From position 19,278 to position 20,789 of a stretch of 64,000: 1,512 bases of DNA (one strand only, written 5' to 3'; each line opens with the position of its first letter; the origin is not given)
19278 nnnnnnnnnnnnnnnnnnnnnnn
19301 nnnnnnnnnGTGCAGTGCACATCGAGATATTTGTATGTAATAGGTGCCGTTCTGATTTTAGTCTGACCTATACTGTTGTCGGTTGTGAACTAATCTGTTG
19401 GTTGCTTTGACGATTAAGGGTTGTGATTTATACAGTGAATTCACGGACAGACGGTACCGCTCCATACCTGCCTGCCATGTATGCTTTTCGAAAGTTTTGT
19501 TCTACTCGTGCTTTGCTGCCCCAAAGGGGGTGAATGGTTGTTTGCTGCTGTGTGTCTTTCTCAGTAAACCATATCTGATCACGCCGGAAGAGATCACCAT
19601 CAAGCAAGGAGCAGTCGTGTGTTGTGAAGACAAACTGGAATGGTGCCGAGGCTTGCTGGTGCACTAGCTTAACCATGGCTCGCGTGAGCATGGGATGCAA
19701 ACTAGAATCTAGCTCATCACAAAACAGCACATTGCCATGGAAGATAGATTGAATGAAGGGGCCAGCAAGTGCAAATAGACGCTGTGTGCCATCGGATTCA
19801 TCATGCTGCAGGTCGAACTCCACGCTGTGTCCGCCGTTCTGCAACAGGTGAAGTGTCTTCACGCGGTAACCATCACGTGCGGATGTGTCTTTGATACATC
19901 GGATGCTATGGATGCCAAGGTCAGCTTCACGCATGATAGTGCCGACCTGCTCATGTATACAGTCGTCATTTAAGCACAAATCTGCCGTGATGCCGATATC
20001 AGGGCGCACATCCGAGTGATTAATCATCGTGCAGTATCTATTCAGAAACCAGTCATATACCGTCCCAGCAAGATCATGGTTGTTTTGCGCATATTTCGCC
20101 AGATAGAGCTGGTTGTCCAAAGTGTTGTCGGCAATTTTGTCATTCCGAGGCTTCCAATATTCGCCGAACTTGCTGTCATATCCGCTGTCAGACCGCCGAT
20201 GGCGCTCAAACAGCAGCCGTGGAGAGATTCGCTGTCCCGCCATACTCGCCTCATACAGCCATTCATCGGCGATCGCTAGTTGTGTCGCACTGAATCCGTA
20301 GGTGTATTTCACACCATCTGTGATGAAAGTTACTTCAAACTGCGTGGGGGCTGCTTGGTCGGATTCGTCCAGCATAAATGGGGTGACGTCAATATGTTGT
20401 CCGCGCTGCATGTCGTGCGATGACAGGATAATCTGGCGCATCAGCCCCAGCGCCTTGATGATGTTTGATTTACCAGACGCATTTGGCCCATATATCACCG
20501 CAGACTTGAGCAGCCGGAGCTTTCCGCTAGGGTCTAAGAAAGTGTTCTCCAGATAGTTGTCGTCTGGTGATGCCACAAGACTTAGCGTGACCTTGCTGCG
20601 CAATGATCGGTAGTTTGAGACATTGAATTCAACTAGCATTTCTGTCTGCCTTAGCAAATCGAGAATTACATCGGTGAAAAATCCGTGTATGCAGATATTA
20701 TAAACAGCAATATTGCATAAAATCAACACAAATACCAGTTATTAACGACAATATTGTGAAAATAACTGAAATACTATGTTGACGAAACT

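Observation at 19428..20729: Solo AAA_21/ABC-type ATPase of the abortive-infection class with no partner nuclease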

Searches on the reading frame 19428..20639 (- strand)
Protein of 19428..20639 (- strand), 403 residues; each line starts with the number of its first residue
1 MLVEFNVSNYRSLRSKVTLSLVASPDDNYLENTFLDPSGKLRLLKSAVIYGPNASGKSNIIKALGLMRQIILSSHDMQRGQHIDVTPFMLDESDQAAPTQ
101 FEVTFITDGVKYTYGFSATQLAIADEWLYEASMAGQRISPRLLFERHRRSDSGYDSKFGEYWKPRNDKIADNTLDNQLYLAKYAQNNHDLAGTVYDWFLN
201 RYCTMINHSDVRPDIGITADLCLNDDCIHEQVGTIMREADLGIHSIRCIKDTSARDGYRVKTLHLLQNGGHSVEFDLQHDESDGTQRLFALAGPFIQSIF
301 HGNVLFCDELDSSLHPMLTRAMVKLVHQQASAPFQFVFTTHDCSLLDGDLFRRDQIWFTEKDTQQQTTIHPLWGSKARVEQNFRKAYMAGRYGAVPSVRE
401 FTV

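Call 6: search_protein_families(library=pfam, proteins=[window:19428-20639:-], max_evalue=0.01)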
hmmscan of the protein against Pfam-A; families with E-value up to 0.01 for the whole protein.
window:19428-20639:- (403 aa): 4 families
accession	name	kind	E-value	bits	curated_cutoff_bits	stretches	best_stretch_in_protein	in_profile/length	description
PF13304.12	AAA_21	-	1.3e-29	104.7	27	1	47-347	2-304/304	AAA domain, putative AbiEii toxin, Type IV TA system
PF13175.12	AAA_15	-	3.5e-08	33.9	32.1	1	1-69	1-48/374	AAA ATPase domain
PF02463.25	SMC_N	-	4.7e-06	26.6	40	0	47-64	27-44/220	RecF/RecN/SMC N terminal domain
PF13476.12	AAA_23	-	0.0029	18.7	27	1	48-139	23-87/201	AAA domain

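Call 7: search_protein_families(library=padloc, proteins=[window:19428-20639:-], max_evalue=0.01)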
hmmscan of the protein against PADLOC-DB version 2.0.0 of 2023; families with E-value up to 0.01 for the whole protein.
window:19428-20639:- (403 aa): 67 families (the best 25 are shown)
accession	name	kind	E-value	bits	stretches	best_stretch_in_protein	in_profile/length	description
PDLC02335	AbiLi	-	2.9e-89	297.3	1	1-401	49-290/326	AbiLi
PDLC02980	AriA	-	3e-28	97.7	1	47-347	2-304/304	-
PDLC04426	PDC-M12A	-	2.3e-24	84.5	2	1-203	1-181/369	-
PDLC04178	HEC-01A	-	5.4e-15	53.3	2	265-374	247-358/399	-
PDLC04175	HEC-01A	-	6.6e-13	46.4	2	278-369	246-332/363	-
PDLC04393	PDC-M07A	-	9e-12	42.7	2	281-347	288-354/435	-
PDLC04176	HEC-01A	-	1e-11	42.8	2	47-123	26-104/371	-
PDLC02979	AriA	-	1.1e-11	43.1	2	1-174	1-134/373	-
PDLC04392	PDC-M07A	-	4.2e-11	40.5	2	269-348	275-353/432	-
PDLC04180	HEC-01A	-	1.4e-10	39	2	246-371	224-345/382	-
PDLC04177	HEC-01A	-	1.4e-10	38.8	2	38-131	20-118/393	-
PDLC04135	mad3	-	1.8e-10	38.9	2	282-347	265-328/374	mads_3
PDLC03878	NsnB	-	2e-10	39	1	40-197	17-178/345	-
PDLC04570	PDC-M31A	-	3.7e-10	37.5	1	303-398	291-395/395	-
PDLC04182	HEC-01A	-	8.2e-10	36.2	2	235-369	244-372/406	-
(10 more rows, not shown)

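Call 8: search_protein_families(library=ncbifam, proteins=[window:19428-20639:-], max_evalue=0.01)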
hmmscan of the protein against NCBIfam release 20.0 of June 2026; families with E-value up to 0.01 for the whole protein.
window:19428-20639:- (403 aa): 4 families
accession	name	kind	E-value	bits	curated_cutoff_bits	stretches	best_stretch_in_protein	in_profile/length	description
NF041760.1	PtuA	equivalog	0.00023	20.2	500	0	301-370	375-442/524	retron Ec78 anti-phage system effector ATPase PtuA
TIGR01166.1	cbiO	subfamily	0.0021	17.5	211.8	0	278-345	125-189/190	cobalt ABC transporter, ATP-binding protein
NF008338.0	PRK11124.1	equivalog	0.0045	16.5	369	0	262-344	125-202/242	arginine ABC transporter ATP-binding protein ArtP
TIGR00611.2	recf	equivalog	0.0072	15.5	172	0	47-67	24-44/339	DNA replication/repair protein RecF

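Call 12: find_homologous_proteins(query=window:19428-20639:-)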
Query window:19428-20639:- (403 aa): 6840 proteins with E <= 0.001 among 8000 candidates; the best 120 are listed.
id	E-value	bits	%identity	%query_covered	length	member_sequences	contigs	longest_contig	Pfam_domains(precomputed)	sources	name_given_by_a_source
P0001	8.4e-268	906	97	100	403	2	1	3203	PF13175.13,PF02463.26,PF13304.13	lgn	-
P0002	5.3e-141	488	52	100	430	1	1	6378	PF13175.13,PF02463.26,PF13304.13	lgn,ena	-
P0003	6.3e-141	488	52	100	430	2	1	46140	PF13175.13,PF02463.26,PF13304.13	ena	-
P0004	3.0e-140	486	51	100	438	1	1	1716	PF13175.13,PF02463.26,PF13304.13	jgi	jgi:AAA15 family ATPase/GTPase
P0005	3.2e-132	459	50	100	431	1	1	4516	PF13175.13,PF02463.26,PF13304.13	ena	-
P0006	7.1e-131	455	51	100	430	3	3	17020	PF13175.13,PF02463.26,PF13304.13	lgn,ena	-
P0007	4.2e-130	452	49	100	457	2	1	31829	PF13175.13,PF02463.26,PF13304.13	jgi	-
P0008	2.2e-125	437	50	100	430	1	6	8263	PF13175.13,PF02463.26,PF13304.13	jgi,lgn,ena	-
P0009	4.6e-118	413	45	100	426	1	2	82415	PF13175.13,PF02463.26,PF13304.13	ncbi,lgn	-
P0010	7.9e-117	409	51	83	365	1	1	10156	PF13175.13,PF13304.13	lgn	-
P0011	6.6e-92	326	42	99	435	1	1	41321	PF13175.13,PF13476.13,PF13304.13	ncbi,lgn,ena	-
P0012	1.6e-90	322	40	99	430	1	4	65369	PF13175.13,PF13476.13,PF02463.26,PF13304.13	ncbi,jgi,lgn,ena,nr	ncbi:ATP-binding protein [bacterium]|nr:ATP-binding protein [bacterium]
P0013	8.3e-90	320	42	100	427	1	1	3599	PF02463.26,PF13304.13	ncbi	-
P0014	1.4e-89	319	41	99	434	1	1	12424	PF13175.13,PF13304.13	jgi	jgi:AAA15 family ATPase/GTPase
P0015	5.3e-85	304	41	99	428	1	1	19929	PF13304.13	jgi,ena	-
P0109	9.5e-78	280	38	100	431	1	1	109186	PF13175.13,PF13304.13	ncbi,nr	ncbi:MAG: RloA protein [Planctomycetes bacterium B3_Pla]|nr:MAG: RloA protein [Planctomycetes bacter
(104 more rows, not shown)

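Call 13: find_encoding_contigs(protein=window:19428-20639:-, flank=10000, max_places=10)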
Protein window:19428-20639:- (403 aa): no gene with exactly this product is on record in the collection.

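Call 14: find_encoding_contigs(protein=P0001, flank=10000, max_places=4)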
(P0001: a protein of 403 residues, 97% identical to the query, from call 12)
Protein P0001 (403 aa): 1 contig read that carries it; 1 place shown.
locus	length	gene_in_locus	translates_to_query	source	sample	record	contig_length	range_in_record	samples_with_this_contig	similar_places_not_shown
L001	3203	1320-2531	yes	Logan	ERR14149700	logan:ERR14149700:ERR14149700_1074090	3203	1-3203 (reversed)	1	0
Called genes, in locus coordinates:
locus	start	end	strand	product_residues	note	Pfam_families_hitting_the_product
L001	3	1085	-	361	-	?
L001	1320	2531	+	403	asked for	PF13175:AAA_15 (faint), PF02463:SMC_N (faint), PF13304:AAA_21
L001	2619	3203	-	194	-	?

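Call 15: find_encoding_contigs(protein=P0003, flank=8000, max_places=4)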
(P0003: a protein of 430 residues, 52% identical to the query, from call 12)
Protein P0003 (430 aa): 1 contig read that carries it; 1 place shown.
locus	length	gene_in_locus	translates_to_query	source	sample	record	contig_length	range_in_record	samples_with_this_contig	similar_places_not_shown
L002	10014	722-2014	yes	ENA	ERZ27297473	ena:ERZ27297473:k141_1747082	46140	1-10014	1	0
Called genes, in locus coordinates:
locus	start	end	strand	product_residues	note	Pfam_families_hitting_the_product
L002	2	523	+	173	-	?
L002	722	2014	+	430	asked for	PF13175:AAA_15 (faint), PF02463:SMC_N (weak), PF13304:AAA_21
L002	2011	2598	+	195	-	PF13707:RloB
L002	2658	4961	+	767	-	PF08665:PglZ (faint)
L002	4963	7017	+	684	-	PF20442:BrxL_N, PF13337:BrxL_ATPase, PF05362:Lon_C, PF13541:ChlI (weak)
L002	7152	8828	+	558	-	PF03235:GmrSD_N, PF07510:GmrSD_C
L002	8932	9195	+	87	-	-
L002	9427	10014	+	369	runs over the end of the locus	PF01381:HTH_3, PF12844:HTH_19, PF13443:HTH_26 (faint), PF13560:HTH_31, PF06114:Peptidase_M78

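Call 16: find_encoding_contigs(protein=P0009, flank=8000, max_places=4)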
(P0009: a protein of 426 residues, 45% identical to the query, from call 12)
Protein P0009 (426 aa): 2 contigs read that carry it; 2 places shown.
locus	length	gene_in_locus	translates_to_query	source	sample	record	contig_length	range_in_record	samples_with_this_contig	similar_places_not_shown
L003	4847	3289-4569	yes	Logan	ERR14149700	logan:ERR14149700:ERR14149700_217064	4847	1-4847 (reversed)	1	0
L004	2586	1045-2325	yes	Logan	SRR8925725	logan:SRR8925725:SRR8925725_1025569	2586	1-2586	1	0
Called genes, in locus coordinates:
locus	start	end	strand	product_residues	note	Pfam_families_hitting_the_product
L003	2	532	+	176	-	?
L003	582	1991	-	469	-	PF00884:Sulfatase, PF01663:Phosphodiest (weak), PF16347:SGSH_C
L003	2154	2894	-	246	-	-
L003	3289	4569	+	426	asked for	PF13175:AAA_15 (faint), PF02463:SMC_N (weak), PF13304:AAA_21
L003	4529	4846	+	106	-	?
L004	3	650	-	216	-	?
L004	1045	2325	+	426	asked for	PF13175:AAA_15 (faint), PF02463:SMC_N (weak), PF13304:AAA_21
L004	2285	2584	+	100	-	?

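Call 22: find_related_loci(query=A1, collection=genome_contigs, flank=6000)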
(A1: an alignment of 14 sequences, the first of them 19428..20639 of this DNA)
Query A1 (403 aa) in genome_contigs; peptide patterns used: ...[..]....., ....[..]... (x = any residue, [..] = any of these).
600 stretches matched a pattern (row limit reached: there are more); 587 encode a relative of the query (tblastn E <= 1e-3); the best 80 are kept; 80 distinct loci.
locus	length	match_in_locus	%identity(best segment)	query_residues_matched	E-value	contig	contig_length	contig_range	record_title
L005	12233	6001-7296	42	1-400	1e-99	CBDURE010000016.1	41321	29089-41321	MAG TPA_asm: uncultured bacterium isolate SRR22302362_metabat2_46 genome assembly, contig: ERZ25746724.273, whole genome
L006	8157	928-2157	39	1-398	1e-86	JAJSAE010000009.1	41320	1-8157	MAG: archaeon isolate Dive96_bin4.290 k141_571490, whole genome shotgun sequence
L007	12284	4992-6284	38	1-403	3e-82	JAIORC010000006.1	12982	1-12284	MAG: Phycisphaerae bacterium isolate SMBSF08 20071_Bin_7_contigs_1_c_000000000877, whole genome shotgun sequence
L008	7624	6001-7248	39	1-400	6e-82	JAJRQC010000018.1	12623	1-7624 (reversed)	MAG: Deltaproteobacteria bacterium isolate Dive100_bin10.32 k141_127173, whole genome shotgun sequence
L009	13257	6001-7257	38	1-400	1e-80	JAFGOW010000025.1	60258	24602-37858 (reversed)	MAG: Deltaproteobacteria bacterium isolate Zod_Metabat.652 k87_1156898, whole genome shotgun sequence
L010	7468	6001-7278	37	1-403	3e-80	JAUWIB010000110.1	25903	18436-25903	MAG: bacterium isolate CSMAG_2283 CSMAG_2283_k141_702948_length_25903_cov_11.9906, whole genome shotgun sequence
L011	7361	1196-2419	37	1-396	1e-79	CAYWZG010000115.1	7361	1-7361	MAG TPA_asm: uncultured Methanotrichaceae archaeon isolate binchicken_co243_172 genome assembly, contig: NODE_9677_lengt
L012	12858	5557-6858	36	1-403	3e-79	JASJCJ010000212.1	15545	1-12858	MAG: Calothrix sp. MO_167.B12 MO_167.c_3545, whole genome shotgun sequence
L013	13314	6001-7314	37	1-402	3e-79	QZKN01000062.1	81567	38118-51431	MAG: Candidatus Omnitrophota bacterium isolate SURF_12 Ga0104751_1000278, whole genome shotgun sequence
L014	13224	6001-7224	37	1-396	1e-76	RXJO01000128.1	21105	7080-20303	MAG: Curvibacter sp. isolate AWTP1-17 sample_65_scaffold_517, whole genome shotgun sequence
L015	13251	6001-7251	38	1-399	9e-77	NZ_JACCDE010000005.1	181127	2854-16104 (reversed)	Vreelandella glaciei strain DD39 NODE_5_length_181127_cov_52.452803, whole genome shotgun sequence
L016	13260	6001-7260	38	1-402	6e-76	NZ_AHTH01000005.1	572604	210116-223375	Alishewanella jeotgali KCTC 22429 contig005, whole genome shotgun sequence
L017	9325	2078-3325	37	1-401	6e-75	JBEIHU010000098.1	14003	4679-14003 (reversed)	MAG: Burkholderiaceae bacterium isolate Sample-102-S76-bin-39 Sample_102_S76-bin_39-k141_549985, whole genome shotgun se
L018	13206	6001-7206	36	1-402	1e-74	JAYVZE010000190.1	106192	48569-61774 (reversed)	MAG: Blastocatellia bacterium isolate GL88_UP_metabat_53 GL88_UP_metabat_53_189, whole genome shotgun sequence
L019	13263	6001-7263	36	1-401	2e-74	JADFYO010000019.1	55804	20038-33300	MAG: Nitrospirae bacterium isolate nDJH8bin6 nDJH8_bin6_NODE_19_length_55804_cov_219.054044, whole genome shotgun sequen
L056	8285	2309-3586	35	1-401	8e-68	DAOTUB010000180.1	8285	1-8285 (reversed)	MAG TPA_asm: Anaerolineae bacterium isolate F17_41 k129_3152152, whole genome shotgun sequence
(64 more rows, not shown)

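Call 26: search_solved_structures(query=window:19428-20639:-, max_evalue=0.01)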
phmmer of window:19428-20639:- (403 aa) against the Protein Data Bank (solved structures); distinct sequences matched with E-value up to 0.01: 0.

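Call 28: find_encoding_contigs(protein=P0007, flank=8000, max_places=3)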
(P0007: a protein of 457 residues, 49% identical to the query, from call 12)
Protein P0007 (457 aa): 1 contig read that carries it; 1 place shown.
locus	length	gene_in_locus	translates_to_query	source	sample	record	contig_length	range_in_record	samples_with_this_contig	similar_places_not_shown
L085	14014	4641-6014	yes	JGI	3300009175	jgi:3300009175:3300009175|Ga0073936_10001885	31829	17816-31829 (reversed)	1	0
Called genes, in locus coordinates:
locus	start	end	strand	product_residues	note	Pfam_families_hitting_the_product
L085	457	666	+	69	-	-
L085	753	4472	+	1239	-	-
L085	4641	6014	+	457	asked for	PF13175:AAA_15 (faint), PF02463:SMC_N (weak), PF13304:AAA_21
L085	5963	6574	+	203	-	PF13707:RloB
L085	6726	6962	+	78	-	-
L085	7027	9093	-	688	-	PF01120:Alpha_L_fucos, PF14871:GHL6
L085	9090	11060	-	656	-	PF07944:Beta-AFase-like_GH127_cat, PF20736:Glyco_hydro127M, PF20737:Glyco_hydro127C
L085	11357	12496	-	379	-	-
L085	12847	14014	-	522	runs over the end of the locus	PF04734:Ceramidase_alk (faint)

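Call 32: find_related_loci(query=window:19428-20639:-, collection=metagenome_contigs, flank=5000)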
Query window:19428-20639:- (403 aa) in metagenome_contigs; peptide patterns used: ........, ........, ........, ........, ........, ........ (x = any residue, [..] = any of these).
600 stretches matched a pattern (row limit reached: there are more); 584 encode a relative of the query (tblastn E <= 1e-3); the best 80 are kept; 80 distinct loci.
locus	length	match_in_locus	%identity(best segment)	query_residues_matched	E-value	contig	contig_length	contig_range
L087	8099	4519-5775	41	1-403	1e-93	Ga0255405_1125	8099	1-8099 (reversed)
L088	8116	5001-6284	40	1-403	8e-92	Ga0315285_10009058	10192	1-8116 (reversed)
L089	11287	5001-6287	38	1-401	3e-91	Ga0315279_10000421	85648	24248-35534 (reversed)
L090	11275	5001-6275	40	1-403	5e-90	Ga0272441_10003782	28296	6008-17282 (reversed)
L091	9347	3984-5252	40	1-403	1e-87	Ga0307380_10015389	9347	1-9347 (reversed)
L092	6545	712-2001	38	1-403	1e-86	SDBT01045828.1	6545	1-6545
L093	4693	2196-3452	38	1-401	1e-86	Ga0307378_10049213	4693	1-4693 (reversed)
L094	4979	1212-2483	37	1-401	4e-86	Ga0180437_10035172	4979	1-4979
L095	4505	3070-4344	38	1-403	8e-86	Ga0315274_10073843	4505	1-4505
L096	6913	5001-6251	39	1-398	5e-86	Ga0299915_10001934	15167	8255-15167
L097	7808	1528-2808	39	1-403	6e-86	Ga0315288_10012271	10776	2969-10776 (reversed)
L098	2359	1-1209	41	18-396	2e-87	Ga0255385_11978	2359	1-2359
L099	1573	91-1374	39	1-398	3e-89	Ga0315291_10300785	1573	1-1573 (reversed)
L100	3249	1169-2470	38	1-403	1e-84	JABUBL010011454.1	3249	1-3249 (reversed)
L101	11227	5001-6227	39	1-396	2e-81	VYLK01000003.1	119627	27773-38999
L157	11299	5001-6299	34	1-398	8e-72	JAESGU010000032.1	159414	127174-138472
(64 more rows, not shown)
